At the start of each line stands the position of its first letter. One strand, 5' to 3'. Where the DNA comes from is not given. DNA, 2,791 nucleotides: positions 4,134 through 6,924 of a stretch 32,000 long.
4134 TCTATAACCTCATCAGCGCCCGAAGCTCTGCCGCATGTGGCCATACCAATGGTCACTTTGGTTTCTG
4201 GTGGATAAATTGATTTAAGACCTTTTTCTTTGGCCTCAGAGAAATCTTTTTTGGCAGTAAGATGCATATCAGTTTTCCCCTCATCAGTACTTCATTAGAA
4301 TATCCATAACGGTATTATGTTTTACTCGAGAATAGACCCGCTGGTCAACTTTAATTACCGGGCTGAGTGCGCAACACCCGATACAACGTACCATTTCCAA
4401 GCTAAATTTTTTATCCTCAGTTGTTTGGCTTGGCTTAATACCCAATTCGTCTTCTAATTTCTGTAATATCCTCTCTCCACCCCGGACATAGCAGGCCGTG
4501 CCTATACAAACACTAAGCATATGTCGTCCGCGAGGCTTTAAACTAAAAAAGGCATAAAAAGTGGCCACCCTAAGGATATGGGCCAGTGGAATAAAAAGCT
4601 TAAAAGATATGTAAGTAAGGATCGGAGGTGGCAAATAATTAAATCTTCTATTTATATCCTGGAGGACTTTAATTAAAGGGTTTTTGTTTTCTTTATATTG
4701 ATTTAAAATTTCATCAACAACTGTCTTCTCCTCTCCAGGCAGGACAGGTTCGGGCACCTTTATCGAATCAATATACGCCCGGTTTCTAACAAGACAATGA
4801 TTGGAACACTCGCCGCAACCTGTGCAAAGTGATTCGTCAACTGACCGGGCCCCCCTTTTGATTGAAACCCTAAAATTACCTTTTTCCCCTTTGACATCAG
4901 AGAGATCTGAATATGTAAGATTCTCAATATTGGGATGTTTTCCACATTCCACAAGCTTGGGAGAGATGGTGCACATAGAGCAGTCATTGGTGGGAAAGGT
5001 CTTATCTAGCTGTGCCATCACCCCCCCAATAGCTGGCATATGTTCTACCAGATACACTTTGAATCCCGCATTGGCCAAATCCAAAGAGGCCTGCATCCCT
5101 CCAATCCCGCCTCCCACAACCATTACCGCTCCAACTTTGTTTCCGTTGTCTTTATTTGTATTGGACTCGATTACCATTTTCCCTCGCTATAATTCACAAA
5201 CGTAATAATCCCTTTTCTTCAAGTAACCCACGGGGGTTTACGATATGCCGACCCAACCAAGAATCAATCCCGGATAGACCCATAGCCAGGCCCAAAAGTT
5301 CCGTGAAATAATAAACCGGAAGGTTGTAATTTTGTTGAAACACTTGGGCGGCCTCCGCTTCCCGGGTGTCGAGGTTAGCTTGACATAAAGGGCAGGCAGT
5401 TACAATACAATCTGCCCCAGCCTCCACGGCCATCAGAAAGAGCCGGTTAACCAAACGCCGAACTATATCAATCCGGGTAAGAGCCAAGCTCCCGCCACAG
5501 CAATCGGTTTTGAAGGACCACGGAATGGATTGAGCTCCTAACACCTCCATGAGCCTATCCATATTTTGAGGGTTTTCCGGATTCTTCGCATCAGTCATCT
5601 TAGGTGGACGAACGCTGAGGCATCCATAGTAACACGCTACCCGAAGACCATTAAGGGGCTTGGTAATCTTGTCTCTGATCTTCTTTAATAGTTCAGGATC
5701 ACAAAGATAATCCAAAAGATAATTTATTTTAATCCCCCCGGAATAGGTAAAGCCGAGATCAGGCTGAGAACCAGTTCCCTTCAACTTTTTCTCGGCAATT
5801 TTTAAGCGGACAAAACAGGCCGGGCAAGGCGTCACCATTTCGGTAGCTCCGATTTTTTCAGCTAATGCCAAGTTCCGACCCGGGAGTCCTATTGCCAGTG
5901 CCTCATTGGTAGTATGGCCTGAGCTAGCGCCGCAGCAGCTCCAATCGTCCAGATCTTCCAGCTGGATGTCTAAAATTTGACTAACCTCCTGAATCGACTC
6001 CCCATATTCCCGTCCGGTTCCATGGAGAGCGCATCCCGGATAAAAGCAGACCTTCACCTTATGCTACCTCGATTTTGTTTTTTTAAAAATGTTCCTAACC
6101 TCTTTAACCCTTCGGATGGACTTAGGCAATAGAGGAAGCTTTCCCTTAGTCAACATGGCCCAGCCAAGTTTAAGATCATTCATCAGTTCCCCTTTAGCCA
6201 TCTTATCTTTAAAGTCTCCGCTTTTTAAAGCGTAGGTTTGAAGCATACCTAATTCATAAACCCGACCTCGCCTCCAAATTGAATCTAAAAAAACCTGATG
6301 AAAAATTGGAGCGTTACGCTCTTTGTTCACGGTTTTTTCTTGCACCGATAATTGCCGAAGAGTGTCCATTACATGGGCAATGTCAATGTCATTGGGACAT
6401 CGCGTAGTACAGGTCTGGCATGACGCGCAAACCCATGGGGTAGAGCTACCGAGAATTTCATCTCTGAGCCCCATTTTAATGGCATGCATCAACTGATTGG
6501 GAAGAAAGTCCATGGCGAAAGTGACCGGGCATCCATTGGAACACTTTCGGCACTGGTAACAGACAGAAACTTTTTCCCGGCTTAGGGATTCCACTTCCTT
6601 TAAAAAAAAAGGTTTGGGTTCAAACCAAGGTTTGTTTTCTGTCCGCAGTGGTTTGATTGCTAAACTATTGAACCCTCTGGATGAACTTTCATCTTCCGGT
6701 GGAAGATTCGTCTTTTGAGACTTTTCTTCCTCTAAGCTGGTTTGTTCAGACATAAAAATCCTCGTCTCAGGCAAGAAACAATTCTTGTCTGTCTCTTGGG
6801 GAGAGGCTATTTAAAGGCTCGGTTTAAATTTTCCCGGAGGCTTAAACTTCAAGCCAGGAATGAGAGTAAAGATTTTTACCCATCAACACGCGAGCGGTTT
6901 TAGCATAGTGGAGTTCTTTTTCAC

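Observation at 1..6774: Hdr-type and NuoEFG (HydABC/Bfu)-type flavin modules combined in one gene set at the end of the acs operon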

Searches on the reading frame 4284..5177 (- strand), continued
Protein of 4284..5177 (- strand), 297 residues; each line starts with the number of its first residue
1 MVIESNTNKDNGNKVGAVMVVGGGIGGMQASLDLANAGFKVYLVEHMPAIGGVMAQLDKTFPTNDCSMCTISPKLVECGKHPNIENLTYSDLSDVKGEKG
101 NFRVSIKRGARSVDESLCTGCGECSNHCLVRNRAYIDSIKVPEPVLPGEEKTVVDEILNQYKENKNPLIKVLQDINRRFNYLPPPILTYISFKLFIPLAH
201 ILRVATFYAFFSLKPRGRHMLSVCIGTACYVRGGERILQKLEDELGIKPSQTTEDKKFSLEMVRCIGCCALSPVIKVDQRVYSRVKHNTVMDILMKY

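Call 88: search_protein_families(library=ncbifam, proteins=[L001:16592-17275:+, L001:17268-18152:+, L001:18166-18807:+, L001:14402-16108:+], max_evalue=0.00001)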
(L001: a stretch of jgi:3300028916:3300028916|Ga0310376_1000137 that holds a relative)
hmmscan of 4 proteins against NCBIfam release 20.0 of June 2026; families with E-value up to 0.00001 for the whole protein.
L001:16592-17275:+ (227 aa): 0 families

L001:17268-18152:+ (294 aa): 4 families
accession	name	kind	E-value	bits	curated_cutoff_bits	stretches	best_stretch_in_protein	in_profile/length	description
NF006396.0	PRK08645.1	equivalog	4.5e-77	259.5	453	1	3-279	311-587/611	bifunctional homocysteine S-methyltransferase/methylenetetrahydrofolate reductase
TIGR00676.1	fadh2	equivalog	4.5e-24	85.3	293.7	1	20-291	4-272/275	methylenetetrahydrofolate reductase [NAD(P)H]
TIGR00677.1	fadh2_euk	equivalog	1.4e-13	50.8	310.05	1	46-291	33-273/281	methylenetetrahydrofolate reductase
NF006950.0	PRK09432.1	equivalog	5e-11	42.4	382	1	13-267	21-265/296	methylenetetrahydrofolate reductase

L001:18166-18807:+ (213 aa): 0 families

L001:14402-16108:+ (568 aa): 33 families (the best 25 are shown)
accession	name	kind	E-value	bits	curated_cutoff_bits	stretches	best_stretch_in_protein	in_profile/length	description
NF040770.1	hetero_SS_HdrA2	exception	1e-156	523.2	1100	2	12-241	1-231/777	CoB-CoM heterodisulfide reductase HdrA2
NF041778.1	hetero_SS_HdrA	equivalog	2.1e-124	416.1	1400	2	248-564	325-653/771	ferredoxin:CoB-CoM heterodisulfide reductase subunit HdrA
NF041891.1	hdrA_Methbact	equivalog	2.3e-112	376.6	1300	2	249-565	313-639/762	ferredoxin:CoB-CoM heterodisulfide reductase subunit HdrA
NF007202.0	PRK09623.1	equivalog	5.9e-11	42.6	166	1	489-547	43-101/105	3-methyl-2-oxobutanoate dehydrogenase subunit delta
NF009410.0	PRK12771.1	subfamily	1.9e-10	39.9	516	1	151-302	139-274/566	NAD(P)-binding protein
TIGR02179.1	PorD_KorD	subfamily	1e-09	38.3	60.05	1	493-547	21-75/78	2-oxoacid:acceptor oxidoreductase, delta subunit, pyruvate/2-ketoisovalerate family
TIGR02700.1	flavo_MJ0208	hypoth_equivalog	1.1e-09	37.9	251.35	1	462-545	111-195/234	dihydromethanopterin reductase (acceptor)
NF045790.1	OxalOxreddelta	equivalog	1.2e-09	37.7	230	1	492-545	255-307/316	oxalate oxidoreductase subunit delta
NF040864.1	HgcB_ferredoxin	equivalog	4.5e-09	36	99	1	493-547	10-64/93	mercury methylation ferredoxin HgcB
TIGR01372.1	soxA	subfamily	1.9e-08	32.6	1164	1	152-223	170-241/996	sarcosine oxidase subunit alpha family protein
NF040684.1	PorD_Arch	equivalog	3.6e-08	33.4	120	1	493-547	28-82/85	pyruvate synthase subunit PorD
NF007203.0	PRK09624.1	equivalog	3.9e-08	33.5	171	1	494-546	48-100/105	pyuvate ferredoxin oxidoreductase subunit delta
TIGR03197.1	MnmC_Cterm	equivalog_domain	7.5e-08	31.8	174.2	0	153-186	2-35/400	FAD-dependent 5-carboxymethylaminomethyl-2-thiouridine(34) oxidoreductase MnmC1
NF045763.1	PhenlGlyoxDHPadF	equivalog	7.6e-08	32.5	150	1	492-544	26-77/78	NADH-dependent phenylglyoxylate dehydrogenase subunit delta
NF007382.0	PRK09898.1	equivalog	9.3e-08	31.8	213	1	473-551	133-205/208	ferredoxin-like protein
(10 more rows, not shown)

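Call 95: predict_structure(alignment_id=A2)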
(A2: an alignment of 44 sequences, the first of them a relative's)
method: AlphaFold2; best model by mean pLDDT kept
length: 297 residues; sequences in the alignment: 44
mean_pLDDT: 67.3   pTM: 0.43
mean pLDDT of the five models: 67.3, 66.8, 66.4, 64.5, 63.8
residues with pLDDT >= 90: 59; 70-90: 90; 50-70: 59; < 50: 89
segments of 3 or more residues with pLDDT < 50: 1-14, 47-89, 108-137
pLDDT, mean of each block of 10 residues (from residue 1): 38 52 59 60 53 34 37 41 39 58 51 44 42 43 86 94 88 90 92 87 79 84 81 87 92 90 70 80 86 90
secondary structure, 60 per line:
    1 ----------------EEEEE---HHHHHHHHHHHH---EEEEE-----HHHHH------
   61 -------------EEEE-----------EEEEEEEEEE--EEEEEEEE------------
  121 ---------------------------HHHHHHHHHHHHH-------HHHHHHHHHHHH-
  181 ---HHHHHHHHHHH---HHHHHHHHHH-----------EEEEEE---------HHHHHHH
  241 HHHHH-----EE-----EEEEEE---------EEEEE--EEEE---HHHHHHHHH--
elements in order: E17-21 H25-36 E40-44 H50-54 E74-77 E89-98 E101-108 H148-160 H168-179 H184-194 H198-207 E219-224 H234-245 E258-263 E273-277 E280-283 H287-295

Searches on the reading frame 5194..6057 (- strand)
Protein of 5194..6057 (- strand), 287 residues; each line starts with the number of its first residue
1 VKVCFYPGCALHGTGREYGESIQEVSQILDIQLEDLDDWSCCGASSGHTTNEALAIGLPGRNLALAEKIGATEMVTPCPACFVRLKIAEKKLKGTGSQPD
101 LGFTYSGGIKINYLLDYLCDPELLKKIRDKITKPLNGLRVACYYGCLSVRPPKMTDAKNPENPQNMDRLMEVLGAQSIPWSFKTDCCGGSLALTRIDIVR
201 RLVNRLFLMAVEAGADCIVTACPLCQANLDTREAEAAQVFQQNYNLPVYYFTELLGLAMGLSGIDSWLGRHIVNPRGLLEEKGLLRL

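Call 8: search_protein_families(library=pfam, proteins=[window:5194-6057:-], max_evalue=0.01)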
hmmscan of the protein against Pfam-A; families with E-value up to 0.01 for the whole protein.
window:5194-6057:- (287 aa): 1 family
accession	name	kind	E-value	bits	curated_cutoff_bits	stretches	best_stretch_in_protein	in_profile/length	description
PF02754.22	CCG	-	1.9e-24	86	20.6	2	3-86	1-85/85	Cysteine-rich domain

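Call 9: search_protein_families(library=ncbifam, proteins=[window:5194-6057:-], max_evalue=0.01)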
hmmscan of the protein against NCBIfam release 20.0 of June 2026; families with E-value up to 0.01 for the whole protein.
window:5194-6057:- (287 aa): 8 families
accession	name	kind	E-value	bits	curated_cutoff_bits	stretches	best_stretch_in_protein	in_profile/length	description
NF042965.1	MFR_anch_SdhE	equivalog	3.5e-50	171.2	500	1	3-272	3-275/282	8-methylmenaquinol:fumarate reductase membrane anchor subunit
TIGR03288.1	CoB_CoM_SS_B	equivalog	1.3e-45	155.9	345.15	1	3-280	2-288/290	CoB--CoM heterodisulfide reductase subunit B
NF041780.1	hetero_SS_HdrB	equivalog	4.2e-12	46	450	1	125-261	144-283/304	ferredoxin:CoB-CoM heterodisulfide reductase subunit HdrB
NF045670.1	quin_L_LdhH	equivalog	3.2e-11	42.2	800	1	1-229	467-685/706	L-lactate dehydrogenase (quinone) large subunit LdhH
NF004898.0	PRK06259.1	equivalog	4.7e-08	32.1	385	2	181-231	413-465/488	fumarate reductase (CoM/CoB) subunit TfrB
NF045663.1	diclust_near_Sec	equivalog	6.6e-05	21.2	530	1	2-91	421-509/759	pyridine nucleotide-disulfide oxidoreductase/dicluster-binding protein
NF008434.0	PRK11274.1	equivalog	0.005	15.8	333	0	2-86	304-389/409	glycolate oxidase subunit GlcF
NF008369.0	PRK11168.1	equivalog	0.006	15.5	278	0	2-230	168-381/401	anaerobic glycerol-3-phosphate dehydrogenase subunit C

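Call 82: search_solved_structures(query=window:5194-6057:-, max_evalue=0.00001, show_alignments=1)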
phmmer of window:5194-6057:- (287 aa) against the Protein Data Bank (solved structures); distinct sequences matched with E-value up to 0.00001: 5.
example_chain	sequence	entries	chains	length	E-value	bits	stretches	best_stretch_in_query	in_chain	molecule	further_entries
5odc_B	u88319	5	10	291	2e-37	132.3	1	1-279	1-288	Heterodisulfide reductase, subunit B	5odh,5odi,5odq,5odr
8rvu_b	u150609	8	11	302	8.8e-36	126.9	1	1-273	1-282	H(2):CoB-CoM heterodisulfide,ferredoxin reductase subunit B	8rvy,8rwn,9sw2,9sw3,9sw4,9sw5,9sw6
8rvv_B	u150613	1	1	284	1.2e-35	126.5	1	1-271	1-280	H(2):CoB-CoM heterodisulfide,ferredoxin reductase subunit B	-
9sfi_C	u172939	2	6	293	5.7e-35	124.2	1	1-283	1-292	H(2)/formate:CoB-CoM heterodisulfide,ferredoxin reductase subunit B2 | Heterodisulfide reductase subunit B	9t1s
7bkb_B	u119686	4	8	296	1.5e-33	119.6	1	5-275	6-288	CoB--CoM heterodisulfide reductase subunit B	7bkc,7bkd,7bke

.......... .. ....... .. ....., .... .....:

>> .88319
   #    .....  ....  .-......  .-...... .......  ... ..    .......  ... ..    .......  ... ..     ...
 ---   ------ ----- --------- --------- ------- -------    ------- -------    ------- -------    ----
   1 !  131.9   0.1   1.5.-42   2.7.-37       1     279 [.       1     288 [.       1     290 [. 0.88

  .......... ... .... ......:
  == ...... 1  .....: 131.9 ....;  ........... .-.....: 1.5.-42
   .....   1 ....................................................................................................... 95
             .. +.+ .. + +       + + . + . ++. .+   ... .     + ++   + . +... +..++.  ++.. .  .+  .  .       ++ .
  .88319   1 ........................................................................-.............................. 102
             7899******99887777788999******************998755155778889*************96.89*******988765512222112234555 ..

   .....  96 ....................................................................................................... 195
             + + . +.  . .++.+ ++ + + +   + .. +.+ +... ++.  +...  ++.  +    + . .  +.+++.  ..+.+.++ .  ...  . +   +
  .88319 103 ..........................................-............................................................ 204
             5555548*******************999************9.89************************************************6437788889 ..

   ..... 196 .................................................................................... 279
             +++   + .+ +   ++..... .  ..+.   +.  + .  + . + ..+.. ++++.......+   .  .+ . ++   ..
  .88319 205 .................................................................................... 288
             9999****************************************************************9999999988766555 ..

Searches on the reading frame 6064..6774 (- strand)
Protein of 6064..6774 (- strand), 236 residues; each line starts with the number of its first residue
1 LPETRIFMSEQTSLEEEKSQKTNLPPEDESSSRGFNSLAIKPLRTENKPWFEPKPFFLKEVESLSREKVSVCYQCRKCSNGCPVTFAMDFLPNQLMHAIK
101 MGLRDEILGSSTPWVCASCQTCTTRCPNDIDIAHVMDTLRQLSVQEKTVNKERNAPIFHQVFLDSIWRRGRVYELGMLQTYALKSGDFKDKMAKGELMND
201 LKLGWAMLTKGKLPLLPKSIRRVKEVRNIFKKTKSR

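Call 8: search_protein_families(library=pfam, proteins=[window:6064-6774:-], max_evalue=0.01)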
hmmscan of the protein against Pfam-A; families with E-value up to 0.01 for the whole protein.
window:6064-6774:- (236 aa): 7 families
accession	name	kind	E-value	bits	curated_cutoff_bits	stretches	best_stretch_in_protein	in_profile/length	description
PF13183.11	Fer4_8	-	3.6e-09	37.4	27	1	69-130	2-68/68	4Fe-4S dicluster domain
PF13534.11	Fer4_17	-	1.5e-08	35.5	22.2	1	72-131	2-61/61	4Fe-4S dicluster domain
PF13187.11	Fer4_9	-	1e-07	32.3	27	1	72-129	2-50/52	4Fe-4S dicluster domain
PF12838.12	Fer4_7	-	9.5e-05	23.2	27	1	72-130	2-52/52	4Fe-4S dicluster domain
PF13237.11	Fer4_10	-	0.00013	22.2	25.5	1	70-127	7-53/53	4Fe-4S dicluster domain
PF13484.11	Fer4_16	-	0.00038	21.6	30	0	116-131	2-17/66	4Fe-4S double cluster binding domain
PF14691.11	Fer4_20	-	0.0059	16.8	25.8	0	68-128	20-87/113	Dihydroprymidine dehydrogenase domain II, 4Fe-4S cluster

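Call 9: search_protein_families(library=ncbifam, proteins=[window:6064-6774:-], max_evalue=0.01)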
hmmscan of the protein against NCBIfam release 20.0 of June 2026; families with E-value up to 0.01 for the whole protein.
window:6064-6774:- (236 aa): 23 families
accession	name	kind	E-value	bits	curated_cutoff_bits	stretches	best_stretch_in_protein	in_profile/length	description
TIGR03290.1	CoB_CoM_SS_C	equivalog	5.1e-19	68.7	160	1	70-153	2-85/144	CoB--CoM heterodisulfide reductase subunit C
NF038018.1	qmoC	equivalog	1e-18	68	300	1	57-150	5-98/360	quinone-interacting membrane-bound oxidoreductase complex subunit QmoC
NF041779.1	hetero_SS_HdrC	equivalog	2.9e-11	43.2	350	1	69-147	30-107/198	ferredoxin:CoB-CoM heterodisulfide reductase subunit HdrC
NF041890.1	hdrC_Methbact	equivalog_domain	1.7e-10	40.8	270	1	58-152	17-110/192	ferredoxin:CoB-CoM heterodisulfide reductase subunit HdrC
NF009227.0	PRK12577.1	equivalog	1.6e-08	33.6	349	1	111-234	206-323/330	succinate dehydrogenase/fumarate reductase iron-sulfur subunit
NF004898.0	PRK06259.1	equivalog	5.8e-08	31.8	385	1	65-149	129-222/488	fumarate reductase (CoM/CoB) subunit TfrB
NF042952.1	MFR_FeS_SdhB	equivalog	1e-07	31.3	600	1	113-201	201-284/320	8-methylmenaquinol:fumarate reductase iron-sulfur subunit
NF008369.0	PRK11168.1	equivalog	1.4e-06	27.5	278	1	65-158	6-101/401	anaerobic glycerol-3-phosphate dehydrogenase subunit C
TIGR01945.1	rnfC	subfamily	1.6e-06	27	245.95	1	63-136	356-424/435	RnfABCDGE type electron transport complex subunit C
NF009226.0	PRK12576.1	equivalog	2e-06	27.4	344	1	69-195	153-293/317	succinate dehydrogenase/fumarate reductase iron-sulfur subunit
NF041837.1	rnfC_Methano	equivalog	2.2e-05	23.5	650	1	58-136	346-419/438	Rnf electron transport complex subunit RnfC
TIGR00314.1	cdhA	equivalog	3.5e-05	21.8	781.3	1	67-149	396-472/784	CO dehydrogenase/acetyl-CoA synthase complex subunit alpha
NF045670.1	quin_L_LdhH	equivalog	5.1e-05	21.7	800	0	114-153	354-393/706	L-lactate dehydrogenase (quinone) large subunit LdhH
NF004616.0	PRK05950.1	subfamily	0.00014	21.1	228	1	64-147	141-237/238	succinate dehydrogenase iron-sulfur subunit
NF045724.1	ferredox_TmcB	equivalog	0.00021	20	735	0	116-145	101-130/430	electron transfer complex ferredoxin TmcB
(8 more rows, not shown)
